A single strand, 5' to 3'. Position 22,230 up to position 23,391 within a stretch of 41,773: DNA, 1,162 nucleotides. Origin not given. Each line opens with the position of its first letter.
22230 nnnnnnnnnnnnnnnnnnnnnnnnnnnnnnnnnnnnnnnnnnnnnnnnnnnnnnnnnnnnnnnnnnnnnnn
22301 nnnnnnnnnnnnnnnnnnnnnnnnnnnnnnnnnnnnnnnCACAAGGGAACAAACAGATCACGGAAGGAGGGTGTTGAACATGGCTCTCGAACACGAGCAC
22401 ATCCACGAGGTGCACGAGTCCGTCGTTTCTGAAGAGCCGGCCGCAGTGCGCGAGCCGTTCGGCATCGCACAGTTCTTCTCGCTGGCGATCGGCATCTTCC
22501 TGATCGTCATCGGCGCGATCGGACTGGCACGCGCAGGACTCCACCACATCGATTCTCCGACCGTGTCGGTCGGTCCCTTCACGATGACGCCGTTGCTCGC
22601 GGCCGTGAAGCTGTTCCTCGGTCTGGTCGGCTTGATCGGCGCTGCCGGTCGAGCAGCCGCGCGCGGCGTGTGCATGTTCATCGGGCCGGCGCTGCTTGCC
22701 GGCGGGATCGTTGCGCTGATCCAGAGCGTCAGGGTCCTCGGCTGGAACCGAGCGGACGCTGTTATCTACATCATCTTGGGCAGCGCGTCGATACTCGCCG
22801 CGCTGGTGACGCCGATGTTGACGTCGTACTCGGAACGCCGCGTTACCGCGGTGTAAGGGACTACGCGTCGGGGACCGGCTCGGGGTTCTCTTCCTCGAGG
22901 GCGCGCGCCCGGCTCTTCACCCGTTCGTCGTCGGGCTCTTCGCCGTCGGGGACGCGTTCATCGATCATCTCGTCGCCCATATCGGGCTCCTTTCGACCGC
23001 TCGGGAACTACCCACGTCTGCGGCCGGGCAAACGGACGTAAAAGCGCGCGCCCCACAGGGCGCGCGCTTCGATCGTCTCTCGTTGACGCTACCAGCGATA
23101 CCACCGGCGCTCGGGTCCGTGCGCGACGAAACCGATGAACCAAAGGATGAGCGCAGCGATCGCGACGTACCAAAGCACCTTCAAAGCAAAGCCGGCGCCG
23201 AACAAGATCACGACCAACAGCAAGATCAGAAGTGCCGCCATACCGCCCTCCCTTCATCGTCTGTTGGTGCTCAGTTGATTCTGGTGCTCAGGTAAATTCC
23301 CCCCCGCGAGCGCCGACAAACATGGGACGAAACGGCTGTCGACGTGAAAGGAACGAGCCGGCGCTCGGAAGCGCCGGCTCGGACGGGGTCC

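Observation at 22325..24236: Island of five very small genes, each with its own sigma-type promoter and mostly its own terminator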

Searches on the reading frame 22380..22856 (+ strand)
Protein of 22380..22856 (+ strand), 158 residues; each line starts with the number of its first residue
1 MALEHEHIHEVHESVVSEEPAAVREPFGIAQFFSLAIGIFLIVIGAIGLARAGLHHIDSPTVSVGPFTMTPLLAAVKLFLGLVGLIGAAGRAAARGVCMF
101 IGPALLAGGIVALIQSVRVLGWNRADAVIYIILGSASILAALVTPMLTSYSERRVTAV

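Call 8: search_protein_families(library=pfam, proteins=[window:22380-22856:+], max_evalue=0.01)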
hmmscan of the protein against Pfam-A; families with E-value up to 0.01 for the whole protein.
window:22380-22856:+ (158 aa): 1 family
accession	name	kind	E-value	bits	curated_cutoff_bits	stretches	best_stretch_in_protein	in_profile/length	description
PF14325.12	DUF4383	-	4e-06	27.5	27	1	31-142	1-124/125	Domain of unknown function (DUF4383)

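Call 9: search_protein_families(library=ncbifam, proteins=[window:22380-22856:+], max_evalue=1)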
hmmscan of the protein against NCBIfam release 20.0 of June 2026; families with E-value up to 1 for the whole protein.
window:22380-22856:+ (158 aa): 0 families

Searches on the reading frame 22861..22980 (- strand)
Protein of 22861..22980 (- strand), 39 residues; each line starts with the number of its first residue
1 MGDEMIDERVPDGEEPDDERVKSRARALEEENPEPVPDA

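Call 8: search_protein_families(library=pfam, proteins=[window:22861-22980:-], max_evalue=0.01)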
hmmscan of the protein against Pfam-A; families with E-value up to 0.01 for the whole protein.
window:22861-22980:- (39 aa): 0 families

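Call 9: search_protein_families(library=ncbifam, proteins=[window:22861-22980:-], max_evalue=1)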
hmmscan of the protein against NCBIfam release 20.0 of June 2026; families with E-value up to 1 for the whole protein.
window:22861-22980:- (39 aa): 0 families

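Call 50: search_protein_families(library=pfam, alignment_id=A5, max_evalue=1)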
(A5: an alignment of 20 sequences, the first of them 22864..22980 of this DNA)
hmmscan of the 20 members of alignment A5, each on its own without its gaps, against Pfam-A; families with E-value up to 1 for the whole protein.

A. member 1, window:22864-22980:- (39 aa): 1 family
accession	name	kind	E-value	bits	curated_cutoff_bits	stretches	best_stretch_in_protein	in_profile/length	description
PF05589.17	DUF768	-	0.045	14.3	27.8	1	5-31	12-38/67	Protein of unknown function (DUF768)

B. families by the number of members that match (of 20 scanned): 2 families
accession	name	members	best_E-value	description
PF05589.17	DUF768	2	0.045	Protein of unknown function (DUF768)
PF21825.2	crAss001_48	1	0.091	crAss001_48 related protein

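Call 74: find_encoding_contigs(protein=window:22861-22980:-, flank=3000, max_places=5)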
Protein window:22861-22980:- (39 aa): no gene with exactly this product is on record in the collection.

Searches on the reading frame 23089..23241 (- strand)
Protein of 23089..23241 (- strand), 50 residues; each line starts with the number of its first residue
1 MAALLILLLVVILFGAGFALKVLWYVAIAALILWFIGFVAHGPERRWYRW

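Call 8: search_protein_families(library=pfam, proteins=[window:23089-23241:-], max_evalue=0.01)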
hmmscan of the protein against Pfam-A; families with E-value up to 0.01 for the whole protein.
window:23089-23241:- (50 aa): 0 families

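Call 9: search_protein_families(library=ncbifam, proteins=[window:23089-23241:-], max_evalue=1)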
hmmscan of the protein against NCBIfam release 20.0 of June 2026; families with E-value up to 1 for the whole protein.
window:23089-23241:- (50 aa): 0 families

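Call 34: search_protein_representatives(protein=window:23092-23241:-)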
Query: 50 residues. Proteins with E-value up to 0.001 (for the whole library): 172; up to 1e-10: 3; up to 1e-30: 0. The best 150 are listed.
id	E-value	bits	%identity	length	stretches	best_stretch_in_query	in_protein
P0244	6.7e-14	67.0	65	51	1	2-50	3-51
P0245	3.6e-11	58.5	65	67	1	3-50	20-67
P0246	8.3e-11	57.4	63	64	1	2-50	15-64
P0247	1.6e-10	56.5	73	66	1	7-50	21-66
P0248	2.3e-10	56.0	71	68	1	3-50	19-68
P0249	3.2e-10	55.6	61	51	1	2-50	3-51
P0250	1.6e-09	53.4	67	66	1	3-44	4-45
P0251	4.3e-09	52.0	56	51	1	1-50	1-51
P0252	7.1e-09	51.3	62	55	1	3-50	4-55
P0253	8.0e-09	51.2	69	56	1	3-50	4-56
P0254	8.3e-09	51.1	69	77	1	2-50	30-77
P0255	9.0e-09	51.0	55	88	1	2-50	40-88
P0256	1.2e-08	50.6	67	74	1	3-50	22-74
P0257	1.5e-08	50.4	60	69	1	3-50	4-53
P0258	1.5e-08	50.3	64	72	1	3-50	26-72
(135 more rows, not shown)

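Call 36: search_protein_families(library=pfam, alignment_id=A4, max_evalue=0.1)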
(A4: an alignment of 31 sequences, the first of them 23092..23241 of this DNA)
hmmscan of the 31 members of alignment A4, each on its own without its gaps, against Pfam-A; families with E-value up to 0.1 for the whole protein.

A. member 1, window:23092-23241:- (50 aa): 0 families

B. families by the number of members that match (of 31 scanned): 15 families
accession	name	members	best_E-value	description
PF18919.5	DUF5670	14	0.00022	Family of unknown function (DUF5670)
PF11992.13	TgpA_N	2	0.0027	TgpA N-terminal domain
PF14256.11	YwiC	1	0.0024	YwiC-like protein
PF19948.4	DUF6410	1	0.014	Family of unknown function (DUF6410)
PF03729.18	DUF308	1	0.014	Short repeat of unknown function (DUF308)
PF18184.6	SLATT_3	1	0.038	SMODS and SLOG-associating 2TM effector domain 3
PF05478.16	Prominin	1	0.041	Prominin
PF13748.11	ABC_membrane_3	1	0.05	ABC transporter transmembrane region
PF14325.12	DUF4383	1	0.052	Domain of unknown function (DUF4383)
PF24220.1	DUF7439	1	0.054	Family of unknown function (DUF7439)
PF14017.11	DUF4233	1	0.058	Protein of unknown function (DUF4233)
PF13567.11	DUF4131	1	0.063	Domain of unknown function (DUF4131)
PF05101.18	VirB3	1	0.09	Type IV secretory pathway, VirB3-like protein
PF11028.14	TMEM260-like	1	0.091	Protein O-mannosyl-transferase TMEM260-like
PF17332.7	DUF5592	1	0.094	Family of unknown function (DUF5592)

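Call 37: search_protein_families(library=ncbifam, alignment_id=A4, max_evalue=0.1)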
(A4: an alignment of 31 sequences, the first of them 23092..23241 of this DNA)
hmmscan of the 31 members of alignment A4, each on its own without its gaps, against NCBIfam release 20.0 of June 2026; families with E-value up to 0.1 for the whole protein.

A. member 1, window:23092-23241:- (50 aa): 0 families

B. families by the number of members that match (of 31 scanned): 17 families
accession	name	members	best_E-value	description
NF033488.1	lmo0937_fam_TM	18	5.6e-05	lmo0937 family membrane protein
NF047942.1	TatA_Rickett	4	0.0033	twin-arginine translocase TatA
NF002402.0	PRK01470.1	3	0.013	twin arginine translocase protein A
NF004749.0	PRK06080.1-1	3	0.02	1,4-dihydroxy-2-naphthoate polyprenyltransferase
TIGR02112.1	cyd_oper_ybgE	2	0.0025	cyd operon protein YbgE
NF041554.1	SA1362_fam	2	0.013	SA1362 family protein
NF033610.1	SLATT_3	1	0.0058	SLATT domain-containing protein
NF004705.1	PRK06041.1-3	1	0.02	archaellar assembly protein ArlJ/FlaJ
NF008741.0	PRK11770.1-3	1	0.023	YccF domain-containing protein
NF008248.0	PRK11024.1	1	0.031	colicin uptake protein TolR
NF003678.0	PRK05305.1-2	1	0.033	phosphatidylserine decarboxylase family protein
NF041023.1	PP0621_fam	1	0.033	PP0621 family protein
NF003680.0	PRK05305.1-5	1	0.061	phosphatidylserine decarboxylase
NF010231.0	PRK13682.2-1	1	0.07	hypothetical protein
NF033887.1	conj_TraX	1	0.076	conjugal transfer protein TraX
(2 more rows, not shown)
